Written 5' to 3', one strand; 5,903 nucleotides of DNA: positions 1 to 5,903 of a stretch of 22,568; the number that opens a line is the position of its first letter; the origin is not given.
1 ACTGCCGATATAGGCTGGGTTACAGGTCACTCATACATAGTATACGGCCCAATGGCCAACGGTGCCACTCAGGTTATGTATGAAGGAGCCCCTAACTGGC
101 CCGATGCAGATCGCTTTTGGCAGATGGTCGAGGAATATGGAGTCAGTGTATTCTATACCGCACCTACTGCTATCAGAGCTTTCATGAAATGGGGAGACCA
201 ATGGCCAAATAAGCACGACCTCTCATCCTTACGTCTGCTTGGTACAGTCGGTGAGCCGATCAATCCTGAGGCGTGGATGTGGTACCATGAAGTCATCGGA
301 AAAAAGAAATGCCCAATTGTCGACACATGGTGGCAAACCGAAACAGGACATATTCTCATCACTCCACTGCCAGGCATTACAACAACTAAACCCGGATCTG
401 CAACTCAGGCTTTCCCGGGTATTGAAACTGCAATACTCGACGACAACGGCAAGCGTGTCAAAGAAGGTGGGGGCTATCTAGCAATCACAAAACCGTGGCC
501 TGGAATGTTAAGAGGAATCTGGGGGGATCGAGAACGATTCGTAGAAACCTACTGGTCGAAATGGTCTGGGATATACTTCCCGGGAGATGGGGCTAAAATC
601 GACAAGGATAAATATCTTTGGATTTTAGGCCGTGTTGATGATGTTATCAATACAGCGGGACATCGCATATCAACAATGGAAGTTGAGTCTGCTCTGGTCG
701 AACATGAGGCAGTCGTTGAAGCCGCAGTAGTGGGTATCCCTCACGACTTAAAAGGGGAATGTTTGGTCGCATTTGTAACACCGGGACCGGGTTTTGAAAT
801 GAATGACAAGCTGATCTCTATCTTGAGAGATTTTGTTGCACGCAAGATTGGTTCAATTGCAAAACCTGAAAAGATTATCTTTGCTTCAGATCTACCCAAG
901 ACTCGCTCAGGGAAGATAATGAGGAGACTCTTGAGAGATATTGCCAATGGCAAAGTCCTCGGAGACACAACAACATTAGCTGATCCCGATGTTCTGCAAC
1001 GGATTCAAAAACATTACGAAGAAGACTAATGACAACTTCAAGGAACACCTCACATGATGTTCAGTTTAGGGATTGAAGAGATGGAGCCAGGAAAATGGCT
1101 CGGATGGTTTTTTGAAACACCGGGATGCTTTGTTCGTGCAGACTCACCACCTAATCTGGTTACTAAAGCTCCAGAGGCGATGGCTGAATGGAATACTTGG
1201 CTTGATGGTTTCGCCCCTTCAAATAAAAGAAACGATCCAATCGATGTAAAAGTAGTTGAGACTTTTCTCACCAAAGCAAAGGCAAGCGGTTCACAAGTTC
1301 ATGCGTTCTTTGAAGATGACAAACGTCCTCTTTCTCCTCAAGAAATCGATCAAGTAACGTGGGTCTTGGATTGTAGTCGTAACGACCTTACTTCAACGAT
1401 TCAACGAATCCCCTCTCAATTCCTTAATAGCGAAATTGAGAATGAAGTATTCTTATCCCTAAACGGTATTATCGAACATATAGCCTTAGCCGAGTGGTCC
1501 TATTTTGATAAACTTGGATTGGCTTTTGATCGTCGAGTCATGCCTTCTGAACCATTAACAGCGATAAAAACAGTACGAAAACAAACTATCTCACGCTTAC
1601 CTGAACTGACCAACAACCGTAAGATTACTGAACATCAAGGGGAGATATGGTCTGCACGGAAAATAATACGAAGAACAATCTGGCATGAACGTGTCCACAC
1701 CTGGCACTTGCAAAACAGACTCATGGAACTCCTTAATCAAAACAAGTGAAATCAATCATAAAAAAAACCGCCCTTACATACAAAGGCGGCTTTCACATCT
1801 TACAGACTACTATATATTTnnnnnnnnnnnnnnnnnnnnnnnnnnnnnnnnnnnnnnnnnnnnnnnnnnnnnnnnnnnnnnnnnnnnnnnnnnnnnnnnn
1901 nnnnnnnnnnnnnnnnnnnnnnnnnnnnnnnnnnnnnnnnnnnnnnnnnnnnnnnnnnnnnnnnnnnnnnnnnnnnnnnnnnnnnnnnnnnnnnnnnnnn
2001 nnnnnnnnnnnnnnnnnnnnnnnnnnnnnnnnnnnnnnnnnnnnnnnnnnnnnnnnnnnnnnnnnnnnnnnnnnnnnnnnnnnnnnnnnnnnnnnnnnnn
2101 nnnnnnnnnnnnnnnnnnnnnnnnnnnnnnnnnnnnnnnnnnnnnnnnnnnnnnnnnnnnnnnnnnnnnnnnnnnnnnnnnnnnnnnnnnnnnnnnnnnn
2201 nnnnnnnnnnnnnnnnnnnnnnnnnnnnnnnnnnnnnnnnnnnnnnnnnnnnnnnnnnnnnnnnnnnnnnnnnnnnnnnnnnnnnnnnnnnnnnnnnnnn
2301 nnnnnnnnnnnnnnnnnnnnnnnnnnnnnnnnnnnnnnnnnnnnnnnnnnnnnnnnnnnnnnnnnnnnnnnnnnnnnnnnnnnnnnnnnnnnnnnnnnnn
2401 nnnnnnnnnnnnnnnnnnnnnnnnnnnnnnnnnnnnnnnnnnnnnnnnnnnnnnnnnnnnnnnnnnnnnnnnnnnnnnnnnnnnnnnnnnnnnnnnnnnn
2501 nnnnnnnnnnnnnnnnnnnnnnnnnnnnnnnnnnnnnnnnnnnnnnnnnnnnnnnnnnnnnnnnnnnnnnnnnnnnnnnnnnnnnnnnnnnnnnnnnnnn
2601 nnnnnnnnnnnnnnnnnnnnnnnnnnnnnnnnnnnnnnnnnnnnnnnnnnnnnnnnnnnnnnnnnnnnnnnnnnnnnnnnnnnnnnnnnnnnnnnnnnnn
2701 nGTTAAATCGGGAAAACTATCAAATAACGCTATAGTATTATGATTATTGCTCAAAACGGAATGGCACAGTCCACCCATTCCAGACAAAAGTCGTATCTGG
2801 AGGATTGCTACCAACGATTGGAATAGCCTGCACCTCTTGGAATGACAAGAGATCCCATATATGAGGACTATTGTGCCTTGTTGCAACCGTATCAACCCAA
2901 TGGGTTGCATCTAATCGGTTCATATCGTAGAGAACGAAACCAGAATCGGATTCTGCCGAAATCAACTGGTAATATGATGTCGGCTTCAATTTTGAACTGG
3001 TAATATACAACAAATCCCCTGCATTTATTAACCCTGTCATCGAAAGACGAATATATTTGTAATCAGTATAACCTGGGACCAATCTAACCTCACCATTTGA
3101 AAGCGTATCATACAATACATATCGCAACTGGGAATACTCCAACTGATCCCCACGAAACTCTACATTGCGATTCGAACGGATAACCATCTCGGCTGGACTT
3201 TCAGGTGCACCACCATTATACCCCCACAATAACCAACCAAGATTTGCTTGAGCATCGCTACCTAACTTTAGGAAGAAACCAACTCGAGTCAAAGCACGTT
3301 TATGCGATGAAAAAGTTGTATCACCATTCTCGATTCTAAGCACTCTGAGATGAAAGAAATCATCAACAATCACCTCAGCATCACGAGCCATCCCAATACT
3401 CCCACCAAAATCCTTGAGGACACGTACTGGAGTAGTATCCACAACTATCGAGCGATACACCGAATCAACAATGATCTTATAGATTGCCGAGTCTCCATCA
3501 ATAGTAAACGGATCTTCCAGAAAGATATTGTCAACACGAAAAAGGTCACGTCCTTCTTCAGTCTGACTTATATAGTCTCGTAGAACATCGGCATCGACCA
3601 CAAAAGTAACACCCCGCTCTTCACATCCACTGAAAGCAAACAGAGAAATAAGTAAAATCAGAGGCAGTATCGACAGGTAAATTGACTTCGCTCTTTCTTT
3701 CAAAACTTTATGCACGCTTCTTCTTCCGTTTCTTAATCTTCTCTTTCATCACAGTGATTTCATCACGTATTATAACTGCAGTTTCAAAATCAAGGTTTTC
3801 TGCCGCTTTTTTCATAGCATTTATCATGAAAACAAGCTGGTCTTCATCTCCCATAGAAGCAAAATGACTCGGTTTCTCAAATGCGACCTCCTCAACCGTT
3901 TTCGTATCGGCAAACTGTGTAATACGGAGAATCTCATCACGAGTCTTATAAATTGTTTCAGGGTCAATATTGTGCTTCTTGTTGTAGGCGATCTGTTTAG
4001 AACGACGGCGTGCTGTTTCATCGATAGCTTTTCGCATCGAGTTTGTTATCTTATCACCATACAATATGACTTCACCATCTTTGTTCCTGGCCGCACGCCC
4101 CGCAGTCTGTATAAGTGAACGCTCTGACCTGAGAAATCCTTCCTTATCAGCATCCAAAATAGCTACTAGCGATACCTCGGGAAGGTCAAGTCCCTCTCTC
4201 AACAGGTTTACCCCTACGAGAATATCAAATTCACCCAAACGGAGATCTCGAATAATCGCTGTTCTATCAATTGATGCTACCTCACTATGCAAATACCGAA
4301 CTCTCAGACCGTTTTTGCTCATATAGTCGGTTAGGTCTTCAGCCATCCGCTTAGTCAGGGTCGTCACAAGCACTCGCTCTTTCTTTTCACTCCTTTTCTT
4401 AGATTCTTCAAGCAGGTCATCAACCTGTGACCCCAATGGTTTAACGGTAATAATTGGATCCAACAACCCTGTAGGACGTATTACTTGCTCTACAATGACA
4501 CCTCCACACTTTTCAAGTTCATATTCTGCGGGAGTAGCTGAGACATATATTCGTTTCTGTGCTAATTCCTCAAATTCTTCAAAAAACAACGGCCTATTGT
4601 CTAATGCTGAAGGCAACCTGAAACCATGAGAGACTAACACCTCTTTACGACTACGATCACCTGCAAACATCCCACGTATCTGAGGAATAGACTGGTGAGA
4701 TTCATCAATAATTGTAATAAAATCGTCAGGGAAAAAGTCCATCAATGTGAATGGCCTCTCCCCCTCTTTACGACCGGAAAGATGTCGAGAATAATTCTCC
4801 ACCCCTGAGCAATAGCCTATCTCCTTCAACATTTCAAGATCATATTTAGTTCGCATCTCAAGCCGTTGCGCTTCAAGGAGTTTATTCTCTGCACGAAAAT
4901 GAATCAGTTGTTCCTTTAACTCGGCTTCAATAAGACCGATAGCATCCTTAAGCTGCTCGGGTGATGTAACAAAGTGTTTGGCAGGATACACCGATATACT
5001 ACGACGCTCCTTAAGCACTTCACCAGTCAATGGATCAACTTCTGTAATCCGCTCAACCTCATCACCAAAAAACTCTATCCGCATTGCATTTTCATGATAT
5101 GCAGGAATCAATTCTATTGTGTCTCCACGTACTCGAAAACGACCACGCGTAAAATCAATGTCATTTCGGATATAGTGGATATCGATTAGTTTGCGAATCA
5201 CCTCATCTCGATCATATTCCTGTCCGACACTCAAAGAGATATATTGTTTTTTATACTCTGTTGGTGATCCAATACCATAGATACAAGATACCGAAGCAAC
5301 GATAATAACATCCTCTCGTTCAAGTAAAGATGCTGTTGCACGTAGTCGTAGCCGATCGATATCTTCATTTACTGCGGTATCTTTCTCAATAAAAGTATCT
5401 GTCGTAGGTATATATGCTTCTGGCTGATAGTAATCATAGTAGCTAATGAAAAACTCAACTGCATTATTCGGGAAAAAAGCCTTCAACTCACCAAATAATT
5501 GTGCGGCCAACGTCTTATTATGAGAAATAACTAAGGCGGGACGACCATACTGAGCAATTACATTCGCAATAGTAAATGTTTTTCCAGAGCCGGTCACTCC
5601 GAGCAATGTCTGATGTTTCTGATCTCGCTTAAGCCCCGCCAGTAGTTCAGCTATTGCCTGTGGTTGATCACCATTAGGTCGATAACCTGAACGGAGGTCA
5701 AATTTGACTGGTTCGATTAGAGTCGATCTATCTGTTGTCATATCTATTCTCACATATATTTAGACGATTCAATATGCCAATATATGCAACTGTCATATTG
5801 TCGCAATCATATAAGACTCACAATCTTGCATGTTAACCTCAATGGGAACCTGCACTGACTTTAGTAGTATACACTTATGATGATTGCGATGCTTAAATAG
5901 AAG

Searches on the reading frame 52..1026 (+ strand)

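Call 8: search_protein_families(library=pfam, proteins=[window:52-1026:+])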
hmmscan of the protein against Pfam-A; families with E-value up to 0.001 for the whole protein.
window:52-1026:+ (325 aa): 2 families
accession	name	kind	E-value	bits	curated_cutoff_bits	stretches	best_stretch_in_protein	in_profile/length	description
PF00501.34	AMP-binding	-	2.5e-30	106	29.9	1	2-157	229-384/384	AMP-binding enzyme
PF13193.12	AMP-binding_C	-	1.6e-26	93.4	24.5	1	210-288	1-76/76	AMP-binding enzyme C-terminal domain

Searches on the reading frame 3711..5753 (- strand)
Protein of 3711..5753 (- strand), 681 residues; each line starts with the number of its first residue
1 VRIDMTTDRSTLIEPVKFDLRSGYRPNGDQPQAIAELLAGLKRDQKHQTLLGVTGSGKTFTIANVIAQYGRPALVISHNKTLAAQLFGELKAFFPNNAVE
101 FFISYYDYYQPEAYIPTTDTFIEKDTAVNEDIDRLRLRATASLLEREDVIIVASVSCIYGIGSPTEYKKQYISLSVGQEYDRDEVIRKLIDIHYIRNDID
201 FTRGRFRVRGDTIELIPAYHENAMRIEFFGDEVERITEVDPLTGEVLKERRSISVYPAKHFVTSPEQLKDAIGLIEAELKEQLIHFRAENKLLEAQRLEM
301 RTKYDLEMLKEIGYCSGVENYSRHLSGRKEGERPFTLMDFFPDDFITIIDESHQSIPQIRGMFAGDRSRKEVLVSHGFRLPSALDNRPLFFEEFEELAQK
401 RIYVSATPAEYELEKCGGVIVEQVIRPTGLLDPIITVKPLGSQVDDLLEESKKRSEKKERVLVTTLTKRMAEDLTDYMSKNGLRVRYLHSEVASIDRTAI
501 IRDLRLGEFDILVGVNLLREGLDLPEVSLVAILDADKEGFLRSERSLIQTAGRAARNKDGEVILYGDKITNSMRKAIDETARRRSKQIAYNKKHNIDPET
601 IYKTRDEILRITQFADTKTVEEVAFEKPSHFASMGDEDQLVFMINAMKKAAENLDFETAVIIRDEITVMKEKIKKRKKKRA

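Call 8: search_protein_families(library=pfam, proteins=[window:3711-5753:-])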
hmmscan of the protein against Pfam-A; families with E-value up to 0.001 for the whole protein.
window:3711-5753:- (681 aa): 7 families
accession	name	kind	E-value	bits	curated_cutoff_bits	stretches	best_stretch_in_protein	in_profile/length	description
PF17757.6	UvrB_inter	-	1.1e-34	118.8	22.9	1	172-261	1-91/91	UvrB interaction domain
PF12344.14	UvrB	-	2.1e-20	72.7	27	1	564-604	1-41/43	Ultra-violet resistance protein B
PF00271.37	Helicase_C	-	6.1e-20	72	23.5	1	447-557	6-109/110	Helicase conserved C-terminal domain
PF04851.21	ResIII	-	1.5e-11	44.9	22.5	1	26-100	4-83/164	Type III restriction enzyme, res subunit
PF02151.25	UVR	-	4.4e-07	29.9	21.5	1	642-671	6-35/36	UvrB/uvrC motif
PF00270.35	DEAD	-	9.1e-06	25.9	26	1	29-97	3-72/167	DEAD/DEAH box helicase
PF13245.12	AAA_19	-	0.00096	19.8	25.1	0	455-641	38-130/134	AAA domain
